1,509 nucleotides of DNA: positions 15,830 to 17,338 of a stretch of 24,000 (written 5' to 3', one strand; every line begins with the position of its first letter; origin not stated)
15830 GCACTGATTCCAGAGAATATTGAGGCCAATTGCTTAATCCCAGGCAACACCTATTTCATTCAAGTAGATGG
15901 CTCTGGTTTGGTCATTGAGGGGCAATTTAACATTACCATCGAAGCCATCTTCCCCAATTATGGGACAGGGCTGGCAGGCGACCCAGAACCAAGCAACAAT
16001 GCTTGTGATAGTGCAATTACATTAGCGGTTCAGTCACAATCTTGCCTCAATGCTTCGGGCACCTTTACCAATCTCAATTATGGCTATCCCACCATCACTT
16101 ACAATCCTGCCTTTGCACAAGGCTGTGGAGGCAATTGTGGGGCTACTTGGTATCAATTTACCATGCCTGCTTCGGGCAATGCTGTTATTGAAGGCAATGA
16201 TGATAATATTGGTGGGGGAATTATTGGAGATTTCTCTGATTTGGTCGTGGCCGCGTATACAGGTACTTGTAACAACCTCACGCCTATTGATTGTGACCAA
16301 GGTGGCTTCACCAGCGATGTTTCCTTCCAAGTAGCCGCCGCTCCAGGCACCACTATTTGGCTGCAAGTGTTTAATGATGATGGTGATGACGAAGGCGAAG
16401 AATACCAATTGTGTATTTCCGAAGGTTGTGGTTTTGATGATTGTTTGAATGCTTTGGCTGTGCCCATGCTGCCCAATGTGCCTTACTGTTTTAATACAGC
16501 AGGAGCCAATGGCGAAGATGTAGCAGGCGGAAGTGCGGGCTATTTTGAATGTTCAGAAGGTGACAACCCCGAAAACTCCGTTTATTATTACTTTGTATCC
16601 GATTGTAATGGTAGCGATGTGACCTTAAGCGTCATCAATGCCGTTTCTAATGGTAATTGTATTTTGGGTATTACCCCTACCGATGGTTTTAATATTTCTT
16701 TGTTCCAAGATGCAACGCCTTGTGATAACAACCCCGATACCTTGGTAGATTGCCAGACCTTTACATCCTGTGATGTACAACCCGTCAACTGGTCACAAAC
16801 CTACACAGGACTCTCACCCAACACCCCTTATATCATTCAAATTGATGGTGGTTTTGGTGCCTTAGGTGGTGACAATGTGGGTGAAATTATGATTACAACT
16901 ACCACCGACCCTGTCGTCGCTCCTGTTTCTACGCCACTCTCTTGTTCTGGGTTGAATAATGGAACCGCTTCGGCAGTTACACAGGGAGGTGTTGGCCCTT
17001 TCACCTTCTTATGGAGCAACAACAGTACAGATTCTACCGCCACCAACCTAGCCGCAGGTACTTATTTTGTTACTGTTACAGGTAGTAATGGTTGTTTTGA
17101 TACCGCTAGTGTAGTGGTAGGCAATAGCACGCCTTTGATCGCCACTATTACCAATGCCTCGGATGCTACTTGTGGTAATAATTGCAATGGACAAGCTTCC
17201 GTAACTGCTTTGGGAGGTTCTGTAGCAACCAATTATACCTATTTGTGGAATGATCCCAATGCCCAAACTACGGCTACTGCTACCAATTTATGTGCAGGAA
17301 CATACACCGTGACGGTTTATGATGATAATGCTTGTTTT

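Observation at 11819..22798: A single 10,980-nt ORF encodes a four-tier surface protein: head, 10 modules, 23 SprB repeats, type-B CTD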

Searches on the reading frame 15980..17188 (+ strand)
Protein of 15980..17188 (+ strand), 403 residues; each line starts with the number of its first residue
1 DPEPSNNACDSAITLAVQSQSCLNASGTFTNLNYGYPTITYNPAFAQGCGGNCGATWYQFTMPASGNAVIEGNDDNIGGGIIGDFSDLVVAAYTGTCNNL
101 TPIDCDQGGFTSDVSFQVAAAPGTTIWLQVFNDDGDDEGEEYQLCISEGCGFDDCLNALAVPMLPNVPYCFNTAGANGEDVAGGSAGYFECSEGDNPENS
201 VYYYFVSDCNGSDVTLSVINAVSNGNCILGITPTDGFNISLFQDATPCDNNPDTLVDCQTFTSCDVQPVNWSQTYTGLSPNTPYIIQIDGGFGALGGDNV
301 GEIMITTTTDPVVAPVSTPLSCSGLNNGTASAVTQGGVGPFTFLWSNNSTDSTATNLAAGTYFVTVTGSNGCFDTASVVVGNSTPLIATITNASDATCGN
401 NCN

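Call 49: find_homologous_proteins(query=window:15980-17188:+, max_evalue=0.00001)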
Query window:15980-17188:+ (403 aa): 55 proteins with E <= 0.00001 among 6368 candidates.
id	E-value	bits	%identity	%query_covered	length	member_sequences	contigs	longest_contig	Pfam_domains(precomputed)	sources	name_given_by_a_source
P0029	2.9e-185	635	81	84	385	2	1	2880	PF13573.13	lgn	-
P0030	9.5e-115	402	67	68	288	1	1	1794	-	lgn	-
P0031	2.0e-59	220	48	20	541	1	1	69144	PF08940.18,PF13573.13,PF06832.19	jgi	jgi:hypothetical protein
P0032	7.3e-56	208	40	32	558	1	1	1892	PF13573.13,PF17963.8,PF23585.2,PF06832.19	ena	-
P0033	2.0e-54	204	50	18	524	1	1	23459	PF22352.3,PF13573.13,PF23585.2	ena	-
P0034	2.3e-54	203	37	21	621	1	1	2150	PF07495.20,PF22352.3,PF13573.13,PF18962.8,PF09912.15,PF13620.13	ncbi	ncbi:MAG: SprB repeat-containing protein, partial [Saprospiraceae bacterium]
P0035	5.3e-53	199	77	28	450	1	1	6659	PF23759.2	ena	-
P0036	1.0e-51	195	57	34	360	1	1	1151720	PF18962.8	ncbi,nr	ncbi:MAG: T9SS type A sorting domain-containing protein [Cytophagales bacterium]|nr:T9SS type A sort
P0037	2.2e-49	187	41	25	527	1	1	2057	PF23034.2,PF13573.13,PF23585.2,PF06832.19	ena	-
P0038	8.9e-46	175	46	20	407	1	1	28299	PF13573.13,PF18962.8,PF06832.19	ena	-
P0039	2.1e-45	174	55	40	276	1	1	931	-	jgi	jgi:hypothetical protein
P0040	2.3e-44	170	42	24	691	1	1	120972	PF13573.13,PF23585.2,PF18962.8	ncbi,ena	-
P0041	8.8e-44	168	57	13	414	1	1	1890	PF07495.20,PF13573.13,PF06832.19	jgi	jgi:hypothetical protein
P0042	7.9e-42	162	42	22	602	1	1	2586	PF13573.13,PF18962.8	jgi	-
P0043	3.1e-39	153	49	18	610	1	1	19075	PF13573.13,PF23585.2,PF18962.8,PF11589.15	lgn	-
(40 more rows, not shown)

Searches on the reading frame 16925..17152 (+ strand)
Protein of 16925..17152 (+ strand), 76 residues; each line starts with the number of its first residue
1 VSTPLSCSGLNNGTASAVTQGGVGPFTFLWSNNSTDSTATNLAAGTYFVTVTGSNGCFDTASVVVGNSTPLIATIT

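Call 52: search_solved_structures(query=A3, max_evalue=10, show_alignments=2)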
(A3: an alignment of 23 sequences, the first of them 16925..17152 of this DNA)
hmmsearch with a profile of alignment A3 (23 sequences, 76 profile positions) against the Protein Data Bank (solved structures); distinct sequences matched with E-value up to 10: 25.
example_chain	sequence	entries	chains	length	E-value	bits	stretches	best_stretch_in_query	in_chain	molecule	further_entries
9occ_A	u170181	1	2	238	1.2e-07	34.7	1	9-55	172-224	Putative neck whiskers protein gp24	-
5lxk_A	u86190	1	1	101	2.5e-07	33.7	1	14-56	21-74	Decoration protein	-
8zvi_a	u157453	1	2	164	4e-07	33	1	14-56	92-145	Decoration protein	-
8gl8_D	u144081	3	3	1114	0.00013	25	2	18-66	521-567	RemZ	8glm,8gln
3shs_A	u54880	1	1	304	0.00063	22.8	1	2-75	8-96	Hoc head outer capsid protein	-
9d7z_J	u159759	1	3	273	0.0037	20.3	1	14-60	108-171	Ig-like domain-containing protein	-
9flp_A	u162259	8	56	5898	0.0055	19.8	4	39-64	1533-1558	The grappling hook protein A in the bacterium Aureispira sp. CCB-QB1 | The grappling hook protein A (GhpA) in the bacterium Aureispira sp. CCB-QB1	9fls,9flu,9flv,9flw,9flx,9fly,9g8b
4uzg_A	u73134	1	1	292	0.0076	19.3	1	19-61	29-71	SURFACE PROTEIN SPB1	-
9e99_J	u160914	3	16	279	0.016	18.3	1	10-63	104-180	32 kDa protein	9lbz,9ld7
2y72_A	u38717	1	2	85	0.048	16.8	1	27-65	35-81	COLLAGENASE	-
4jrw_A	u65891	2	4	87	0.048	16.8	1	27-66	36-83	Collagenase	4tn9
3cvg_A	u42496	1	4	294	0.054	16.6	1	12-52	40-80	Putative metal binding protein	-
4l9d_A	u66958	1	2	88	0.054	16.6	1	27-66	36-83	Protease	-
4aqo_A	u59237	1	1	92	0.057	16.5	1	27-65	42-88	COLLAGENASE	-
6nz0_Z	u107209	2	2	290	0.068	16.3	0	46-65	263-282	Dyslexia-associated protein KIAA0319-like protein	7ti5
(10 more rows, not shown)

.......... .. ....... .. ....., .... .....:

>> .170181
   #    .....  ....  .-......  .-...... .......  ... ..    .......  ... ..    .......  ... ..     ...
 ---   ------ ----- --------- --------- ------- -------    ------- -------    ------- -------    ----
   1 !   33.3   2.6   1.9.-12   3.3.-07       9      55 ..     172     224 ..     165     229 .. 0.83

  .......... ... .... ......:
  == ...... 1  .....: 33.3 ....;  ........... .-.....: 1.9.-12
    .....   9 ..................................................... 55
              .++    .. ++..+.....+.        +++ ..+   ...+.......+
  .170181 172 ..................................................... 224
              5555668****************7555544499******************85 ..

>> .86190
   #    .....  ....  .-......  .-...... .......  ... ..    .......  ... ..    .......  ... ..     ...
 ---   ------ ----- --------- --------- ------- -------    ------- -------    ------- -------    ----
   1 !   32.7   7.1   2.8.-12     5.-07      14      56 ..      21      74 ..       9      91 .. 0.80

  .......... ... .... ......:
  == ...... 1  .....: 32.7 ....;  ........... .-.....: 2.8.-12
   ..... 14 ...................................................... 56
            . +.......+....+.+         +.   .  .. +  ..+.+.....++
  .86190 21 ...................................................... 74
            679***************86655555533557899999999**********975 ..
